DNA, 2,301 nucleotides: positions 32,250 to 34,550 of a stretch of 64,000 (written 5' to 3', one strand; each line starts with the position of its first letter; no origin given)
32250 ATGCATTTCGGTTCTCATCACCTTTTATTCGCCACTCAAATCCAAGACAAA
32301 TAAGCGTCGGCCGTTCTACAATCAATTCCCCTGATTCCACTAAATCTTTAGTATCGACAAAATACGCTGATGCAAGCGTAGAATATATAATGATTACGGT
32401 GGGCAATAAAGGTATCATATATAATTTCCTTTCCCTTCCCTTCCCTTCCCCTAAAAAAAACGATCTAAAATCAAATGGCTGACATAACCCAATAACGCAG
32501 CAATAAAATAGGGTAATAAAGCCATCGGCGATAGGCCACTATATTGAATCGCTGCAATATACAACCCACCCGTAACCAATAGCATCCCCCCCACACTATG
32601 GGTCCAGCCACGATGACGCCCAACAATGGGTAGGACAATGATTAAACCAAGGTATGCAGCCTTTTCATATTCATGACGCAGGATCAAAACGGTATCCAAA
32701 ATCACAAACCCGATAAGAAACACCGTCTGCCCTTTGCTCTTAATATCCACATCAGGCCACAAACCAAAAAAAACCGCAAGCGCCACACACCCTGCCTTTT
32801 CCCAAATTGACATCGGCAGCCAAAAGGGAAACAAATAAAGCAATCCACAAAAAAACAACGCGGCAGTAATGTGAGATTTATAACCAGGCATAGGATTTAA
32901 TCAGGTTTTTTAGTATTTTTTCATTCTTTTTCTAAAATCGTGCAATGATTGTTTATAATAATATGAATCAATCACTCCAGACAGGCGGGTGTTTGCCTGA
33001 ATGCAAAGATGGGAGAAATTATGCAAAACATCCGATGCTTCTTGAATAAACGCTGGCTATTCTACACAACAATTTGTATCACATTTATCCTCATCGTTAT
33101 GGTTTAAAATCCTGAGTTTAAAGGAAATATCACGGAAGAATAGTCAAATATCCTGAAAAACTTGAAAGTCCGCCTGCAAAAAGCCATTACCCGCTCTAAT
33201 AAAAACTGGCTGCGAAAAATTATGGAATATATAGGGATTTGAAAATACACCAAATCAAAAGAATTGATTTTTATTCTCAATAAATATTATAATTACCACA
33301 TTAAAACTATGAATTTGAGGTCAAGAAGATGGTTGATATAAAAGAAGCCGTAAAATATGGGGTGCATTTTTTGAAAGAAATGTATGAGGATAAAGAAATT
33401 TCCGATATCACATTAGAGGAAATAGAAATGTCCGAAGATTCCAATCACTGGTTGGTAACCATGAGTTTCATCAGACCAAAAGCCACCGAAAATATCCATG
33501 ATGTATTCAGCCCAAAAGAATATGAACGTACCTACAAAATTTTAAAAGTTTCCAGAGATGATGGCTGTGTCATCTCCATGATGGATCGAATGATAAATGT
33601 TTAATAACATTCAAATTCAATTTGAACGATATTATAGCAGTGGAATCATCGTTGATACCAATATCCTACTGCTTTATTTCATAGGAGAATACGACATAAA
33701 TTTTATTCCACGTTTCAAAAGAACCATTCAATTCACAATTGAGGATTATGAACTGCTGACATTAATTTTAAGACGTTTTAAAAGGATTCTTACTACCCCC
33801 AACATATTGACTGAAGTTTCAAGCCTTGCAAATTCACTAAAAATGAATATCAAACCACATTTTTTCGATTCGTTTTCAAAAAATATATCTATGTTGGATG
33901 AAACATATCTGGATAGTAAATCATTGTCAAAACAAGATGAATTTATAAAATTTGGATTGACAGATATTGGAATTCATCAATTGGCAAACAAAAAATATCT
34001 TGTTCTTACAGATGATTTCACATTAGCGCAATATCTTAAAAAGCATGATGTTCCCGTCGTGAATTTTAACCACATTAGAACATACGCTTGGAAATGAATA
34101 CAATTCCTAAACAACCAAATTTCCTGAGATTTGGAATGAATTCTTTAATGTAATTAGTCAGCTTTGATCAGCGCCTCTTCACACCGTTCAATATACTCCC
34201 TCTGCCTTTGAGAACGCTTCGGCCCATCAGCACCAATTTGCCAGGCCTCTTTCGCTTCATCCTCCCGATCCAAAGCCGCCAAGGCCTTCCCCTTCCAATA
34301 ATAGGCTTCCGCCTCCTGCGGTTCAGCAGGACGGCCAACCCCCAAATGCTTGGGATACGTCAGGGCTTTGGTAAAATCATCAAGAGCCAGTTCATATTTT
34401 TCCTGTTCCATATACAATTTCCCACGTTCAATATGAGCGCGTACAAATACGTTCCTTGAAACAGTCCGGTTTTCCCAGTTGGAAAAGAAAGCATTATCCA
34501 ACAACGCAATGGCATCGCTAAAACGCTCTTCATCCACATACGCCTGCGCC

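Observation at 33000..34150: AT-rich (~30% GC) islet carrying a translationally coupled small ORF + PIN-domain pair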

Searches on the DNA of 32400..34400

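Call 52: search_rna_families(source=window, start=32400, end=34400, threshold=evalue, max_evalue=1)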
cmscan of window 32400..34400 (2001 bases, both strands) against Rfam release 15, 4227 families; matches with E-value up to 1: 2.
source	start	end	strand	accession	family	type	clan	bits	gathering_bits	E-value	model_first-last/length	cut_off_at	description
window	33921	33994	+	RF01183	SNORD19B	Gene; snRNA; snoRNA; CD-box;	CL00048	24.8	50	0.5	1-84/84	no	Small nucleolar RNA SNORD19B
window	33000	33101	-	RF01515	Afu_514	Gene; snRNA; snoRNA; CD-box;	-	20.6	39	0.47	1-106/106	no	A. fumigatus snoRNA Afu_514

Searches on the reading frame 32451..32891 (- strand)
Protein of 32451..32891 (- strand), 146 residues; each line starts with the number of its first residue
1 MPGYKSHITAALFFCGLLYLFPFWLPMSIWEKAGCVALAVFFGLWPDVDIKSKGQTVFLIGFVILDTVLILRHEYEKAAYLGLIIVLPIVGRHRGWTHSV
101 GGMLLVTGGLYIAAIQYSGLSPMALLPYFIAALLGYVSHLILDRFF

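Call 37: list_cluster_members(proteins=[P0001, P0121, window:32451-32891:-, P0011, P0122])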
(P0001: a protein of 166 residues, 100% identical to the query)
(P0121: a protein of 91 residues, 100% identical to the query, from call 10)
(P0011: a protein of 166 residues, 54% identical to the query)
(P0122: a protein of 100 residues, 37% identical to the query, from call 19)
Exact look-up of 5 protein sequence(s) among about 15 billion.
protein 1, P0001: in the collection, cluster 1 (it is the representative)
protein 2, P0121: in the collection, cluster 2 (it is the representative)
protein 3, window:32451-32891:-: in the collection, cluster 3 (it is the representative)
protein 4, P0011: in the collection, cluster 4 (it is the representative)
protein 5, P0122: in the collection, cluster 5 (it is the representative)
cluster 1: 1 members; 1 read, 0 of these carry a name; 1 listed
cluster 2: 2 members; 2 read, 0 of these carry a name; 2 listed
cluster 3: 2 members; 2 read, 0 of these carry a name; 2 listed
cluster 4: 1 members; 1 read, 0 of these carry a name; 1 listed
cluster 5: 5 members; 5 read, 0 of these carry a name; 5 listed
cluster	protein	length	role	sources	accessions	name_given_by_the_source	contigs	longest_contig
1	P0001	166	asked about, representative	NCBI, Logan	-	-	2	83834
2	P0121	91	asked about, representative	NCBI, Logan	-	-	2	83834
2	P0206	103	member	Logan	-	-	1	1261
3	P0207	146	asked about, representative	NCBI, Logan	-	-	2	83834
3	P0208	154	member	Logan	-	-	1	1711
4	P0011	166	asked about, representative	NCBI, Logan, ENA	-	-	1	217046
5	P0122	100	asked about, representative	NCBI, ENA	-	-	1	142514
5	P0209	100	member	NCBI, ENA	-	-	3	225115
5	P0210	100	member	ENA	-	-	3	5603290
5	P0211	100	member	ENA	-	-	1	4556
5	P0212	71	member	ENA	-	-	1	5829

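Call 43: search_protein_families(library=pfam, proteins=[window:32451-32891:-], max_evalue=0.00001)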
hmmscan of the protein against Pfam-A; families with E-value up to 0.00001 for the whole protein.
window:32451-32891:- (146 aa): 1 family
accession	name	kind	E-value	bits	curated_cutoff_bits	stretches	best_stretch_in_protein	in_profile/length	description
PF04307.19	YdjM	-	5.7e-10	39.4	29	1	5-144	4-107/176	YdjM inner membrane protein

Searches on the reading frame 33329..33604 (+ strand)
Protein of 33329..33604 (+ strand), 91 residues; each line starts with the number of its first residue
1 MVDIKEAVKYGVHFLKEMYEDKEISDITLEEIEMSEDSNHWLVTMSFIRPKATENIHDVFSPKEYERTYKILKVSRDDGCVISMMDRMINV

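Call 4: search_protein_families(library=pfam, proteins=[window:33329-33604:+], max_evalue=10)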
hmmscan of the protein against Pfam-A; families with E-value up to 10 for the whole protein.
window:33329-33604:+ (91 aa): 3 families
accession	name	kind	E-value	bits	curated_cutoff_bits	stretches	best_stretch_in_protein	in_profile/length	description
PF23012.2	Syntrophin_4th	-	0.12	13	27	1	20-63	38-81/100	Syntrophin C-terminal PH domain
PF18065.6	PatG_C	-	0.13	12.7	25.9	1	14-59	48-94/115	PatG C-terminal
PF06480.20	FtsH_ext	-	0.22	12.2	25.5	1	14-78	34-81/103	FtsH Extracellular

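Call 5: search_protein_families(library=ncbifam, proteins=[window:33329-33604:+], max_evalue=10)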
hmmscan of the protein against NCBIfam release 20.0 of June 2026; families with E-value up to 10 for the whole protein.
window:33329-33604:+ (91 aa): 0 families

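Call 6: search_protein_families(library=padloc, proteins=[window:33329-33604:+], max_evalue=10)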
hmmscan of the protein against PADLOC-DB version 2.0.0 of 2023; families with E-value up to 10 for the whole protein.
window:33329-33604:+ (91 aa): 0 families

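Call 8: search_solved_structures(query=window:33329-33604:+, max_evalue=10)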
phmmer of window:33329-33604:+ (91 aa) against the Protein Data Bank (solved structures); distinct sequences matched with E-value up to 10: 6.
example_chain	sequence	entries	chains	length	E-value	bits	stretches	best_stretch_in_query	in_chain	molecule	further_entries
3fwb_C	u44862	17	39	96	0.47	13.9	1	13-59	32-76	Protein SUS1 | Transcription and mRNA export factor SUS1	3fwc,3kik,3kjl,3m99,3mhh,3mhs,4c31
3olj_A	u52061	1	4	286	0.83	13.1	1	13-42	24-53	Ribonucleoside-diphosphate reductase subunit M2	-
1h0n_A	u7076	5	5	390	0.93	13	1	12-42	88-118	RIBONUCLEOSIDE-DIPHOSPHATE REDUCTASE | RIBONUCLEOSIDE-DIPHOSPHATE REDUCTASE M2 CHAIN | RIBONUCLEOTIDE REDUCTASE R2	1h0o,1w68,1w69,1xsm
2uw2_A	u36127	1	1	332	1.1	12.8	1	13-42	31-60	RIBONUCLEOSIDE-DIPHOSPHATE REDUCTASE M2 SUBUNIT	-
1bfx_A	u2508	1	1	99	1.1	12.8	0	20-43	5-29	CYTOCHROME B5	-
1i87_A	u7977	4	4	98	1.2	12.6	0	20-43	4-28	CYTOCHROME B5 | APOCYTOCHROME B5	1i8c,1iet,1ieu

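Call 10: find_homologous_proteins(query=window:33329-33604:+, max_evalue=0.001)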
Query window:33329-33604:+ (91 aa): 1 proteins with E <= 0.001 among 1 candidates.
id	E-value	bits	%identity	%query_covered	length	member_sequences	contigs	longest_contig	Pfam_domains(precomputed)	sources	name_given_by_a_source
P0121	3.2e-53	195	100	100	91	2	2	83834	-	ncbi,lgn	-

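Call 19: find_homologous_proteins(query=A1, max_evalue=0.001)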
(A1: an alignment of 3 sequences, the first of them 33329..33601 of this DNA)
Query A1 (3 sequences) (91 aa, profile of the alignment): 85 proteins with E <= 0.001 among 125 candidates.
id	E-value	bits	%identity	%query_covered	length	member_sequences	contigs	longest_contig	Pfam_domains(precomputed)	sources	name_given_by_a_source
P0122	4.7e-42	160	37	96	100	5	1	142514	-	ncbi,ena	-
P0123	1.0e-40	156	35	96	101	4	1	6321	-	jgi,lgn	jgi:hypothetical protein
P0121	4.0e-37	144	100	100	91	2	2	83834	-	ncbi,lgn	-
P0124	5.1e-34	134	37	98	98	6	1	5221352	-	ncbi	-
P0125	8.1e-33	130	39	96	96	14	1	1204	-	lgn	-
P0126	3.0e-32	129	36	96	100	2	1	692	-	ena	-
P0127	6.2e-32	128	37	96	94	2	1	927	-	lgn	-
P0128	6.6e-32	127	38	96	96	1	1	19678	-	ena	-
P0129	8.3e-32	127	36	96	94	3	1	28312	-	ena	-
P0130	1.5e-31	126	37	96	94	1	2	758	-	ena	-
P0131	1.8e-31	126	36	96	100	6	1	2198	-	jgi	jgi:hypothetical protein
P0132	2.0e-31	126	37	96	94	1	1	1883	-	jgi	-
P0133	2.8e-31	125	38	96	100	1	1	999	-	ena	-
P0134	7.3e-31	124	36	96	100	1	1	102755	-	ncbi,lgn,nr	ncbi:MAG TPA: hypothetical protein VKA70_06540 [Blastocatellia bacterium]|nr:hypothetical protein [B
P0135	1.9e-30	123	34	96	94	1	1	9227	-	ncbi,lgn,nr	ncbi:MAG TPA: hypothetical protein VNO70_10615 [Blastocatellia bacterium]|nr:hypothetical protein [B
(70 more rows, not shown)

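Call 25: search_solved_structures(query=A3, max_evalue=10)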
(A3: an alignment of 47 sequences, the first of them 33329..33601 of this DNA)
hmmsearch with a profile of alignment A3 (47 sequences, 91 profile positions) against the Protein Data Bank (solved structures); distinct sequences matched with E-value up to 10: 2.
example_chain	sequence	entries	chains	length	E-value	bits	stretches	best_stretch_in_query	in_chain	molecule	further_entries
3hf1_A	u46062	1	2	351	0.34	14.2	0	16-41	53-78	Ribonucleoside-diphosphate reductase subunit M2 B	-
1h0n_A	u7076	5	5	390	3.5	11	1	15-41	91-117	RIBONUCLEOSIDE-DIPHOSPHATE REDUCTASE | RIBONUCLEOSIDE-DIPHOSPHATE REDUCTASE M2 CHAIN | RIBONUCLEOTIDE REDUCTASE R2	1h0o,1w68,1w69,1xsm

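Call 26: search_protein_families(library=pfam, alignment_id=A3, max_evalue=1)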
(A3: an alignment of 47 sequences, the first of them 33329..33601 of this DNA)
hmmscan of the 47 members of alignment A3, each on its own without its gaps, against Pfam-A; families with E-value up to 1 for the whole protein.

A. member 1, window:33329-33601:+ (91 aa): 3 families
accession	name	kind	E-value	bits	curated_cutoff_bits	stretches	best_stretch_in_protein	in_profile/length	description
PF23012.2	Syntrophin_4th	-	0.12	13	27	0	20-63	38-81/100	Syntrophin C-terminal PH domain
PF18065.6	PatG_C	-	0.13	12.7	25.9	1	14-59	48-94/115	PatG C-terminal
PF06480.20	FtsH_ext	-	0.22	12.2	25.5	1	14-78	34-81/103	FtsH Extracellular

B. families by the number of members that match (of 47 scanned): 18 families
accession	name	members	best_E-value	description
PF03413.25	PepSY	10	0.00011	Peptidase propeptide and YPEB domain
PF15567.11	Imm35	2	0.046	Immunity protein 35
PF14480.11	DNA_pol3_a_NI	1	0.0014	DNA polymerase III polC-type N-terminus I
PF24556.1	SH3_Myosin-XVIIIa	1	0.0095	Unconventional myosin-XVIIIa SH3 domain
PF00063.27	Myosin_head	1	0.028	Myosin head (motor domain)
PF23948.1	ARM_5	1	0.053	ARM-like repeat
PF06550.16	SPP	1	0.067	Signal-peptide peptidase, presenilin aspartyl protease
PF00797.23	Acetyltransf_2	1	0.072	N-acetyltransferase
PF14435.11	SUKH-4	1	0.078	SUKH-4 immunity protein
PF07146.16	DUF1389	1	0.084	Protein of unknown function (DUF1389)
PF16703.10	DUF5064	1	0.11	Domain of unknown function (DUF5064)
PF23012.2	Syntrophin_4th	1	0.12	Syntrophin C-terminal PH domain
PF18065.6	PatG_C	1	0.13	PatG C-terminal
PF19836.4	DUF6315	1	0.13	Family of unknown function (DUF6315)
PF14682.11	SPOB_ab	1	0.15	Sporulation initiation phospho-transferase B, C-terminal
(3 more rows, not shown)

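Call 30: predict_structure(alignment_id=A3)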
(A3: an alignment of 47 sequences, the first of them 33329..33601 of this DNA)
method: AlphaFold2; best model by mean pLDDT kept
length: 91 residues; sequences in the alignment: 47
mean_pLDDT: 89.7   pTM: 0.78
mean pLDDT of the five models: 89.7, 89.4, 88.5, 88.3, 88.0
residues with pLDDT >= 90: 65; 70-90: 16; 50-70: 10; < 50: 0
segments of 3 or more residues with pLDDT < 50: none
pLDDT, mean of each block of 10 residues (from residue 1): 96 94 91 95 96 68 87 97 87 51
secondary structure, 60 per line:
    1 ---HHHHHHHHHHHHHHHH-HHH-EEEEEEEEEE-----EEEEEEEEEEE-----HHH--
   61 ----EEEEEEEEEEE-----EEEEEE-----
elements in order: H4-19 E25-34 E40-50 E65-75 E81-86

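Call 87: search_protein_families(library=phrogs, proteins=[window:33329-33601:+], max_evalue=0.1)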
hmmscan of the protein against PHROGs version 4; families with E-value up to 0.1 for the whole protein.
window:33329-33601:+ (91 aa): 1 family
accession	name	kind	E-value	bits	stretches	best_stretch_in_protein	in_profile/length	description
phrog_29424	-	unknown function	0.03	15.4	1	11-86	23-97/125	-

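Call 93: search_protein_representatives(alignment_id=A3)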
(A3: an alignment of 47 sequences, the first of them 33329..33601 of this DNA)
Query: 47 sequences, 91 profile positions. Proteins with E-value up to 0.001 (for the whole library): 3898; up to 1e-10: 2409; up to 1e-30: 1. The best 150 are listed.
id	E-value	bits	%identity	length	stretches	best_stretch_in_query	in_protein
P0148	1.7e-31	124.2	-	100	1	1-91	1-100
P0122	1.9e-30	120.8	-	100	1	1-90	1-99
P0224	2.4e-29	117.3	-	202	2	2-89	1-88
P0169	3.8e-29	116.7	-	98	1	1-91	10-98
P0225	4.0e-28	113.4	-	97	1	1-91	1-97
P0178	1.4e-27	111.7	-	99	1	1-90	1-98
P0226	1.8e-27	111.3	-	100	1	1-90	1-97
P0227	4.2e-27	110.1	-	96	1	1-90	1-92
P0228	8.3e-27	109.2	-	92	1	1-90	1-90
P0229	9.4e-27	109.0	-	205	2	3-89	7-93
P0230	1.1e-26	108.8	-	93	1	1-91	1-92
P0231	1.2e-26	108.7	-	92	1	1-90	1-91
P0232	1.9e-26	108.0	-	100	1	1-90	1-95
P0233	3.9e-26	107.0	-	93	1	1-90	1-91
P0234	5.3e-26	106.6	-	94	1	1-90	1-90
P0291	1.2e-23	99.0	-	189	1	1-90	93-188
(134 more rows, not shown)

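Call 94: find_encoding_contigs(protein=P0224, flank=3000, max_places=2)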
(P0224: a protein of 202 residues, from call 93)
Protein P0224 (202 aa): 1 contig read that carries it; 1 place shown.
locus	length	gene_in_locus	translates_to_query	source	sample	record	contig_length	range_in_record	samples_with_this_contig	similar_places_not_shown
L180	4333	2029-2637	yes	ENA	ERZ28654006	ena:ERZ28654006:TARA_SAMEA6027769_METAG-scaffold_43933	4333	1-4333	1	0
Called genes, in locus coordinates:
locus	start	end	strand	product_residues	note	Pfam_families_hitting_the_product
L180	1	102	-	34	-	?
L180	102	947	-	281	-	PF01678:DAP_epimerase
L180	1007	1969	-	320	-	PF01745:IPT (weak), PF01715:IPPT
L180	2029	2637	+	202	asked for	-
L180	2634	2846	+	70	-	-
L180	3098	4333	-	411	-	?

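Call 95: find_encoding_contigs(protein=P0291, flank=3000, max_places=2)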
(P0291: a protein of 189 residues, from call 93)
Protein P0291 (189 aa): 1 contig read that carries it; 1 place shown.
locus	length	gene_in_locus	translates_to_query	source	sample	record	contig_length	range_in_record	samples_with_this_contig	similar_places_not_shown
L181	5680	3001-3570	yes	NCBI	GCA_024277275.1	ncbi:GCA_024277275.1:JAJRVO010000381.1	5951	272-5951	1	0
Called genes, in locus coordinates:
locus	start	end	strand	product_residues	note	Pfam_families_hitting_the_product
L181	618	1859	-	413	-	PF00239:Resolvase, PF07508:Recombinase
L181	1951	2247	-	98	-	-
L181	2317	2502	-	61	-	-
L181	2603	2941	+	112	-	PF01381:HTH_3 (weak)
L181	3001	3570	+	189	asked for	-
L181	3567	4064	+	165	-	-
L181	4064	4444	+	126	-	PF13693:HTH_35 (weak), PF01381:HTH_3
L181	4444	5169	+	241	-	PF11611:DUF4352 (weak)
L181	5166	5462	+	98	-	PF15919:HicB_lk_antitox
